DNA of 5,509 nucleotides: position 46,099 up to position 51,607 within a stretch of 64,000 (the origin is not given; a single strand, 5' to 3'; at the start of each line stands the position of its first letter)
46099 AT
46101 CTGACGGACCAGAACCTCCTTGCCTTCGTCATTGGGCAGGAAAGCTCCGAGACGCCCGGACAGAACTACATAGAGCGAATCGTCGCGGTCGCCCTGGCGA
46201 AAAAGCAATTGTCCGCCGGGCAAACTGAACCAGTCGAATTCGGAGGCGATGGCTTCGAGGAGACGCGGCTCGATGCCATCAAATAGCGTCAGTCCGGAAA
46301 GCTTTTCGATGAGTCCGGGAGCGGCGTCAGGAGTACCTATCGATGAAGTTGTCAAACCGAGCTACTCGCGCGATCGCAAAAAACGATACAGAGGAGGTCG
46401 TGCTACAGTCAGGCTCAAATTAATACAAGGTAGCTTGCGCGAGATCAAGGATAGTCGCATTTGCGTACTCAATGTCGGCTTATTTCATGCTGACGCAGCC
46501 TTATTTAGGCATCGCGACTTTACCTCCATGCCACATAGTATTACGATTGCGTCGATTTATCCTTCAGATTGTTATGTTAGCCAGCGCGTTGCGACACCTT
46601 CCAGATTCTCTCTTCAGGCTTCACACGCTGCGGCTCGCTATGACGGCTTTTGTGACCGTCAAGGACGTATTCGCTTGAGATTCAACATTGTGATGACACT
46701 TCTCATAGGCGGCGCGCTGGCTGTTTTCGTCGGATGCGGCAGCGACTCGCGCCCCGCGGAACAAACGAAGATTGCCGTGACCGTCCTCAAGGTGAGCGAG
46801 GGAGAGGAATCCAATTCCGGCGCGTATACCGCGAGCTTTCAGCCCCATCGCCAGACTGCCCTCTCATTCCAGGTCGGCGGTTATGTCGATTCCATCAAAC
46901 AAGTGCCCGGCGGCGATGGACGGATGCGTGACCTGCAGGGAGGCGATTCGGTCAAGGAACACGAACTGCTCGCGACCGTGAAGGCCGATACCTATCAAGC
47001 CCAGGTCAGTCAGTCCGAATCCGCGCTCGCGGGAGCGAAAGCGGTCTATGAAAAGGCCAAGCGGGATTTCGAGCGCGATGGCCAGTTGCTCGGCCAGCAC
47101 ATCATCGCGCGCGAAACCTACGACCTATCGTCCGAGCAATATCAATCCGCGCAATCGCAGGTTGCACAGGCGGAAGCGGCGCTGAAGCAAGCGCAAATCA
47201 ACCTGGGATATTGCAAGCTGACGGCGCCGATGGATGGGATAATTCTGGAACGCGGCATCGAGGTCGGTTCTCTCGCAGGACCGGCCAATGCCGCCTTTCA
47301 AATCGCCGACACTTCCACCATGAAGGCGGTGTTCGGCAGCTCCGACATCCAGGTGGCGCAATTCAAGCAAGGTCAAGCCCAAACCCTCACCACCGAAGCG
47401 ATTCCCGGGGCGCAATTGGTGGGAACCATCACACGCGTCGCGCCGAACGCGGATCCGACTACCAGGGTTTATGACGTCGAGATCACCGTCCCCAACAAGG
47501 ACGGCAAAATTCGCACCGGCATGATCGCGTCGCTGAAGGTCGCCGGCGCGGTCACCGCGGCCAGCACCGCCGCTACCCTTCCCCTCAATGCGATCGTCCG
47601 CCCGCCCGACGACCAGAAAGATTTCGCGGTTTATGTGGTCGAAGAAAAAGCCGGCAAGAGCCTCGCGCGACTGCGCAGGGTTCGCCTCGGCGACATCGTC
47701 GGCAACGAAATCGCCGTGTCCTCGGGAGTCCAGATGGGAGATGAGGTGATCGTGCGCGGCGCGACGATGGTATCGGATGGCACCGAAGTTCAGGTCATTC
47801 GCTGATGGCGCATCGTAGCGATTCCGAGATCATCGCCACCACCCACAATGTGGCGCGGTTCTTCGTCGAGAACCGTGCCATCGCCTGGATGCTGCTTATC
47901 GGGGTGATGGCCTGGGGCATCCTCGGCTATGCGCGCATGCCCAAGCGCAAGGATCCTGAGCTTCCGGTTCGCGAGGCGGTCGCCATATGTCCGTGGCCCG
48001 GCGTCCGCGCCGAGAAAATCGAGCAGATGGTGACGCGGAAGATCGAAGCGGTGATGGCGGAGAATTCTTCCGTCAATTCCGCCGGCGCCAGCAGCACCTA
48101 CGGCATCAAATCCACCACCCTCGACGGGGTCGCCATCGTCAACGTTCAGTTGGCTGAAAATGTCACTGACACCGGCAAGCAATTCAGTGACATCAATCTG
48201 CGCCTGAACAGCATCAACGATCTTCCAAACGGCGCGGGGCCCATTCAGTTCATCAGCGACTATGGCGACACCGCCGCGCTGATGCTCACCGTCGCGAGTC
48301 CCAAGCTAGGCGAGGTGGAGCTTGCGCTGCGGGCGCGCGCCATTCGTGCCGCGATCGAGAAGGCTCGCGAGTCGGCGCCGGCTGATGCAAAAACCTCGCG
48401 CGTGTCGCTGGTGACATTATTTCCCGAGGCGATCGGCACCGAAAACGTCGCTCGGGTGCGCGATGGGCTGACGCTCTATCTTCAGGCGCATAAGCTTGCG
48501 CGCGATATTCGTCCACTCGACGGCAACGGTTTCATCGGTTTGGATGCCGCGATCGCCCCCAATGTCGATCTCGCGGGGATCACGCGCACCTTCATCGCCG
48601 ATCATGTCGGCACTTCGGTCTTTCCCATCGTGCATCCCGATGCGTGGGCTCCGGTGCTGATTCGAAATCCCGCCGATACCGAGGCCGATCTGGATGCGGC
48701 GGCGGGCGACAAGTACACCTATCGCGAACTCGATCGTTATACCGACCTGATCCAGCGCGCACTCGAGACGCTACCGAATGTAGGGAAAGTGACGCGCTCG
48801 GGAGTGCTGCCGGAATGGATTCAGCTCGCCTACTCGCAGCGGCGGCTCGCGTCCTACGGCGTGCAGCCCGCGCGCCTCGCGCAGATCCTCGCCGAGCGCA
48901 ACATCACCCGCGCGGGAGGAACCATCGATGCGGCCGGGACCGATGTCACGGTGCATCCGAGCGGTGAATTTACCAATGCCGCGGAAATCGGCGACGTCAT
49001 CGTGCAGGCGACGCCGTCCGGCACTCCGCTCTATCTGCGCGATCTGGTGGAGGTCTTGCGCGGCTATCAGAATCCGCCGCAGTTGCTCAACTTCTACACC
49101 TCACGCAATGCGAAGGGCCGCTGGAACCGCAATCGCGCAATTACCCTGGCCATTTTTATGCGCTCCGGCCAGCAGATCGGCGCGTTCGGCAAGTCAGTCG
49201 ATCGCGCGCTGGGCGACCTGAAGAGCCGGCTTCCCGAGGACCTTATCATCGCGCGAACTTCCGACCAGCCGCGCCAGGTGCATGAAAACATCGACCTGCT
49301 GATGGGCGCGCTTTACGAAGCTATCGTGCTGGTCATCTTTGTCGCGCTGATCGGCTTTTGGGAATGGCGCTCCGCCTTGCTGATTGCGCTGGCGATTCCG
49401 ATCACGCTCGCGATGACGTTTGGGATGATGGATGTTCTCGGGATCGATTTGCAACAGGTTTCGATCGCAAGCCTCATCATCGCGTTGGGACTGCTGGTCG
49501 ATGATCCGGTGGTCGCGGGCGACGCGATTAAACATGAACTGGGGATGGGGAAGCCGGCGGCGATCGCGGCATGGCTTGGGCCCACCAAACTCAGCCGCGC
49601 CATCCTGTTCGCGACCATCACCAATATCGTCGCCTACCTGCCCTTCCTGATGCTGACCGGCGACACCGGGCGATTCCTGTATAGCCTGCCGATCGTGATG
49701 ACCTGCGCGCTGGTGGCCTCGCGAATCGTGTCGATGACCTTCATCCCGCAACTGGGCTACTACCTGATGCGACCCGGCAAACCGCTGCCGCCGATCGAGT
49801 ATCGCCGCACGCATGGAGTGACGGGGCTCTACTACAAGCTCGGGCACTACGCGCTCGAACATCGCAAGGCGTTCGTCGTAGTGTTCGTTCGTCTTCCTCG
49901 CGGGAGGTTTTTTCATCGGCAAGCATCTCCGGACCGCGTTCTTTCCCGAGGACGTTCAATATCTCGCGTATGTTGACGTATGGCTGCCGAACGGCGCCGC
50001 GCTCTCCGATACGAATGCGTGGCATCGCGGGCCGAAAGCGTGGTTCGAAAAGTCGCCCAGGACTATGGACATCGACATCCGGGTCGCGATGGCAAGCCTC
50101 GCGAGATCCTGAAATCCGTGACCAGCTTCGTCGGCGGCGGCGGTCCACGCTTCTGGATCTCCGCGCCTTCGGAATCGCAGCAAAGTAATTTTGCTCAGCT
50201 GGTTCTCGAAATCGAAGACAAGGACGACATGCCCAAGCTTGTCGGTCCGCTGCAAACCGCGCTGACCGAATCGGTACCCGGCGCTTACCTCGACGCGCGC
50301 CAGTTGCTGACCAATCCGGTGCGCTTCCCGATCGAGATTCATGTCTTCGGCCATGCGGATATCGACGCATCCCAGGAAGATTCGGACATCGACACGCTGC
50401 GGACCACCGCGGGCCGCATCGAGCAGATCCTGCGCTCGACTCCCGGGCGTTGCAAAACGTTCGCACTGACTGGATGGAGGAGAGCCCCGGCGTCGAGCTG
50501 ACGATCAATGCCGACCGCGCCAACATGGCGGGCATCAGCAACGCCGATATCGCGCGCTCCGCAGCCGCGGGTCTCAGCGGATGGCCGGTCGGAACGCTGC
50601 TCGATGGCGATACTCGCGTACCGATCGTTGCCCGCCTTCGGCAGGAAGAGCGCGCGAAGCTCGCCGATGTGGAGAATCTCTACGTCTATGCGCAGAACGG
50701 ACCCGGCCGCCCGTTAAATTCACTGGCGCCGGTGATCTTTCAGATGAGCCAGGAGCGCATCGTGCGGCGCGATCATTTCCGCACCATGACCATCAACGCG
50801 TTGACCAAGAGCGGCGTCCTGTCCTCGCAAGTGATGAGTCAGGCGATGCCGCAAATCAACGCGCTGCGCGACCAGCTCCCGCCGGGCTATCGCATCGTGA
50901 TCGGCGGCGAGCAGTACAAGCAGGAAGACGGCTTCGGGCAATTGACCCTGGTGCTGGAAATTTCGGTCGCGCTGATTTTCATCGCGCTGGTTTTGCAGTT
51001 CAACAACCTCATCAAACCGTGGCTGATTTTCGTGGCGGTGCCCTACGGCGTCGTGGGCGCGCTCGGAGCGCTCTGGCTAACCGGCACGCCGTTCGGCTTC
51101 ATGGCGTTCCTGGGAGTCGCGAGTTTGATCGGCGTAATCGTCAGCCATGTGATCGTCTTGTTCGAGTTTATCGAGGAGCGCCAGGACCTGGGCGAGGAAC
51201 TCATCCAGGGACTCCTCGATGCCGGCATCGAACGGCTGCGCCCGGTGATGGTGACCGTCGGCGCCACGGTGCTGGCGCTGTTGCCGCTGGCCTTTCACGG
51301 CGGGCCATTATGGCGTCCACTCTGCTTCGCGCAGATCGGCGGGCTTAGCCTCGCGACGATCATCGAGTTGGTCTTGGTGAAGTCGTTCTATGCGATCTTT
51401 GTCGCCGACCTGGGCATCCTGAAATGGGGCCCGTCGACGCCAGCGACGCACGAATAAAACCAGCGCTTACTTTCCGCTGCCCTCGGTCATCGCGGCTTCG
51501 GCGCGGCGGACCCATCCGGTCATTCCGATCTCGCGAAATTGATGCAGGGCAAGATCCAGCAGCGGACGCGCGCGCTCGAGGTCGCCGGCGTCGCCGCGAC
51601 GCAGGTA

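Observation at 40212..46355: Candidate signalling-suicide module: cNMP-gated patatin phospholipase, cyclase-STAND-TPR sensor and EEP hydrolase in one tight operon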

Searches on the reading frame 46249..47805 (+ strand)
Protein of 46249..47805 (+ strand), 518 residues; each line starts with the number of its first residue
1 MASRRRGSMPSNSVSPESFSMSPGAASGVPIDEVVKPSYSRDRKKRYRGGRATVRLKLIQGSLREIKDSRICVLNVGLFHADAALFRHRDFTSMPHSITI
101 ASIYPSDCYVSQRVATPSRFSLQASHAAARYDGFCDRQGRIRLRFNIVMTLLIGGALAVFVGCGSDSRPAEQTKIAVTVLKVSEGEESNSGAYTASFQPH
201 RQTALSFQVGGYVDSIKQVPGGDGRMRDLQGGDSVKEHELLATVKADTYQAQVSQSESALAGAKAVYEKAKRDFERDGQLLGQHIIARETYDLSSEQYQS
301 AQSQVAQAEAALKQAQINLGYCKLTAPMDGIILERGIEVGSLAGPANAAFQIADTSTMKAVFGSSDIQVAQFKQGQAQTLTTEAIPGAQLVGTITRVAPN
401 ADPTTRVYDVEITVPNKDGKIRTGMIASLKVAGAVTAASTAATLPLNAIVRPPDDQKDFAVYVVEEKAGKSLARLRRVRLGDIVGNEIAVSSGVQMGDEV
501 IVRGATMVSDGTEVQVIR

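Call 5: search_protein_families(library=pfam, proteins=[window:46249-47805:+], max_evalue=0.001)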
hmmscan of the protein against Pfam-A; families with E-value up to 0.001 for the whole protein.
window:46249-47805:+ (518 aa): 2 families
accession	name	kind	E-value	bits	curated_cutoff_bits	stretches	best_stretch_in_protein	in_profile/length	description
PF16576.10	HlyD_D23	-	4.3e-20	72.4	30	1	232-427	39-214/214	Barrel-sandwich domain of CusB or HlyD membrane-fusion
PF13437.12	HlyD_3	-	8.4e-13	49.4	22.2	1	324-420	2-102/106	HlyD family secretion protein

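Call 6: search_protein_families(library=padloc, proteins=[window:46249-47805:+], max_evalue=0.01)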
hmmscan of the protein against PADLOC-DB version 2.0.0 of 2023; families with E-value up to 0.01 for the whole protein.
window:46249-47805:+ (518 aa): 0 families

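Call 40: search_protein_families(library=ncbifam, proteins=[window:46249-47805:+], max_evalue=0.001)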
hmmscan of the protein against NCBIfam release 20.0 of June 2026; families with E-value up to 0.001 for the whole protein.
window:46249-47805:+ (518 aa): 20 families
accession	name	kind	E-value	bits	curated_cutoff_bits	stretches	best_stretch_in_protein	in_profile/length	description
TIGR01730.1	RND_mfp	subfamily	1.6e-64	217.9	94.9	1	177-516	1-321/322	efflux RND transporter periplasmic adaptor subunit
TIGR00999.1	8a0102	subfamily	5.2e-39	134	319.3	1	232-508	1-270/271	CzcB/NccB family metal efflux transporter periplasmic adaptor subunit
NF008606.0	PRK11578.1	equivalog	4.1e-20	72.2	342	1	224-504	70-364/371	macrolide transporter subunit MacA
NF008589.1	PRK11556.1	equivalog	1e-19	70.7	391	1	229-517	100-388/392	MdtA/MuxA family multidrug efflux RND transporter periplasmic adaptor subunit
NF007362.0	PRK09859.1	equivalog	1e-18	67.6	738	1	213-517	61-372/385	multidrug transporter subunit MdtE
NF033138.2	RND-peri-MexC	equivalog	3.3e-18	66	625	1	160-515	19-370/375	MexC family multidrug efflux RND transporter periplasmic adaptor subunit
NF045904.1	RND-peri-MexE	equivalog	1.2e-17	64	714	1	155-515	15-367/390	multidrug efflux RND transporter periplasmic adaptor subunit MexE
NF000272.2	OqxA_adapt_sub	exception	1.6e-17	63.6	835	1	176-507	41-369/391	multidrug efflux RND transporter periplasmic adaptor subunit OqxA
NF007132.1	PRK09578.1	equivalog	2.4e-15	56.2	512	1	226-344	78-196/396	MexX/AxyX family multidrug efflux RND transporter periplasmic adaptor subunit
NF002939.0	PRK03598.1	equivalog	2e-14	53.5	393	1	296-431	179-325/332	secretion protein HlyD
NF011604.1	PRK15030.1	equivalog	9.2e-14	51.2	765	1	227-516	79-375/397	multidrug efflux RND transporter periplasmic adaptor subunit AcrA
TIGR00998.1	8a0101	subfamily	6.8e-12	45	390.8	1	300-398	183-282/334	EmrA/EmrK family multidrug efflux transporter periplasmic adaptor subunit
NF007850.1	PRK10559.1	equivalog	1.1e-11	44.4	400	1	230-343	57-169/303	p-hydroxybenzoic acid efflux pump subunit AaeA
TIGR02971.1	heterocyst_DevB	subfamily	1.5e-11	44.2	129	1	254-399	138-280/327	ABC exporter membrane fusion protein, DevB family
NF033834.1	RND_adapt_MexA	exception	1.3e-10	41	750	1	147-345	10-181/373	multidrug efflux RND transporter periplasmic adaptor subunit MexA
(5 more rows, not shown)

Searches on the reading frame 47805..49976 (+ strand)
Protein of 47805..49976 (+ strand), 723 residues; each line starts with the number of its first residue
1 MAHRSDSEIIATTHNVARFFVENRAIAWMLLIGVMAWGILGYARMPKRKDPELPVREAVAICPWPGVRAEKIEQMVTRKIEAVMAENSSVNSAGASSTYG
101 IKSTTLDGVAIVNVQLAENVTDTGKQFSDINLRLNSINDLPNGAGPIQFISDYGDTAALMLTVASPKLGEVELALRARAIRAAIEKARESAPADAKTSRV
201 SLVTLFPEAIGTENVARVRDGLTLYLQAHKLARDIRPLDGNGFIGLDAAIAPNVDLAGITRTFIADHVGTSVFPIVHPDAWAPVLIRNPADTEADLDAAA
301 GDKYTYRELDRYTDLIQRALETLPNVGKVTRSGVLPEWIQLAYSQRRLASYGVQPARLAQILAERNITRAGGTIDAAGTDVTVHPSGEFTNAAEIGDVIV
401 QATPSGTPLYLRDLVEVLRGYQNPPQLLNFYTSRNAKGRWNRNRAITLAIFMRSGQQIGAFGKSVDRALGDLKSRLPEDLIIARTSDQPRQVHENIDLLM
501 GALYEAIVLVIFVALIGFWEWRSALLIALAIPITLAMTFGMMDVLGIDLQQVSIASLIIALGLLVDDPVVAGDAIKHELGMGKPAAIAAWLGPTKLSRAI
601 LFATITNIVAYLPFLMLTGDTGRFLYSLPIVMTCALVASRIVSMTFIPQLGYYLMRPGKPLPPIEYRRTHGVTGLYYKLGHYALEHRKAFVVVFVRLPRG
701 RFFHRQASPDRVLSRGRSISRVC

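Call 5: search_protein_families(library=pfam, proteins=[window:47805-49976:+], max_evalue=0.001)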
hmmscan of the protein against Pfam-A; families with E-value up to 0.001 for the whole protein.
window:47805-49976:+ (723 aa): 2 families
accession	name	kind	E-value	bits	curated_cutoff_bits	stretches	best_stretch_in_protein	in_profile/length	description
PF00873.25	ACR_tran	-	2.7e-69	234.4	28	2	302-695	146-535/1021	AcrB/AcrD/AcrF family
PF02355.23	SecD_SecF_C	-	2.8e-06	27.3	20.5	1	503-644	37-176/189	Protein export membrane protein SecD/SecF, C-terminal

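Call 6: search_protein_families(library=padloc, proteins=[window:47805-49976:+], max_evalue=0.01)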
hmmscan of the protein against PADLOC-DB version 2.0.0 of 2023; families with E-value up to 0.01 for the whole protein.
window:47805-49976:+ (723 aa): 0 families

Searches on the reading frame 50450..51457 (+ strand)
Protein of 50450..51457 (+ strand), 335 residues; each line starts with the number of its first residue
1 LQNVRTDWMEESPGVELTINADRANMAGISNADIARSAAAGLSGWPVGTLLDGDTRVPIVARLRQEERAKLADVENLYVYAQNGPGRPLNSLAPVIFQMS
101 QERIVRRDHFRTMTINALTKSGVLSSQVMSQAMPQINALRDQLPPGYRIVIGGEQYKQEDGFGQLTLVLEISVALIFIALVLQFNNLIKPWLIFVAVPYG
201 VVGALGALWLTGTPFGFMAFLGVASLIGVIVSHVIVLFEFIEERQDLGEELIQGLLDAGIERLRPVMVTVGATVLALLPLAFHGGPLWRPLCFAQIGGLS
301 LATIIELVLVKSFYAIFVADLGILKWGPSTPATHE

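Call 5: search_protein_families(library=pfam, proteins=[window:50450-51457:+], max_evalue=0.001)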
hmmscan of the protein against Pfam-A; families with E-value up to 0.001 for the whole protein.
window:50450-51457:+ (335 aa): 2 families
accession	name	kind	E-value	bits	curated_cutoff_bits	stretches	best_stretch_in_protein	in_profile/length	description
PF00873.25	ACR_tran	-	4.2e-57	194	28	1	2-317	703-1020/1021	AcrB/AcrD/AcrF family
PF02355.23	SecD_SecF_C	-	2.4e-05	24.3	20.5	1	167-304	35-173/189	Protein export membrane protein SecD/SecF, C-terminal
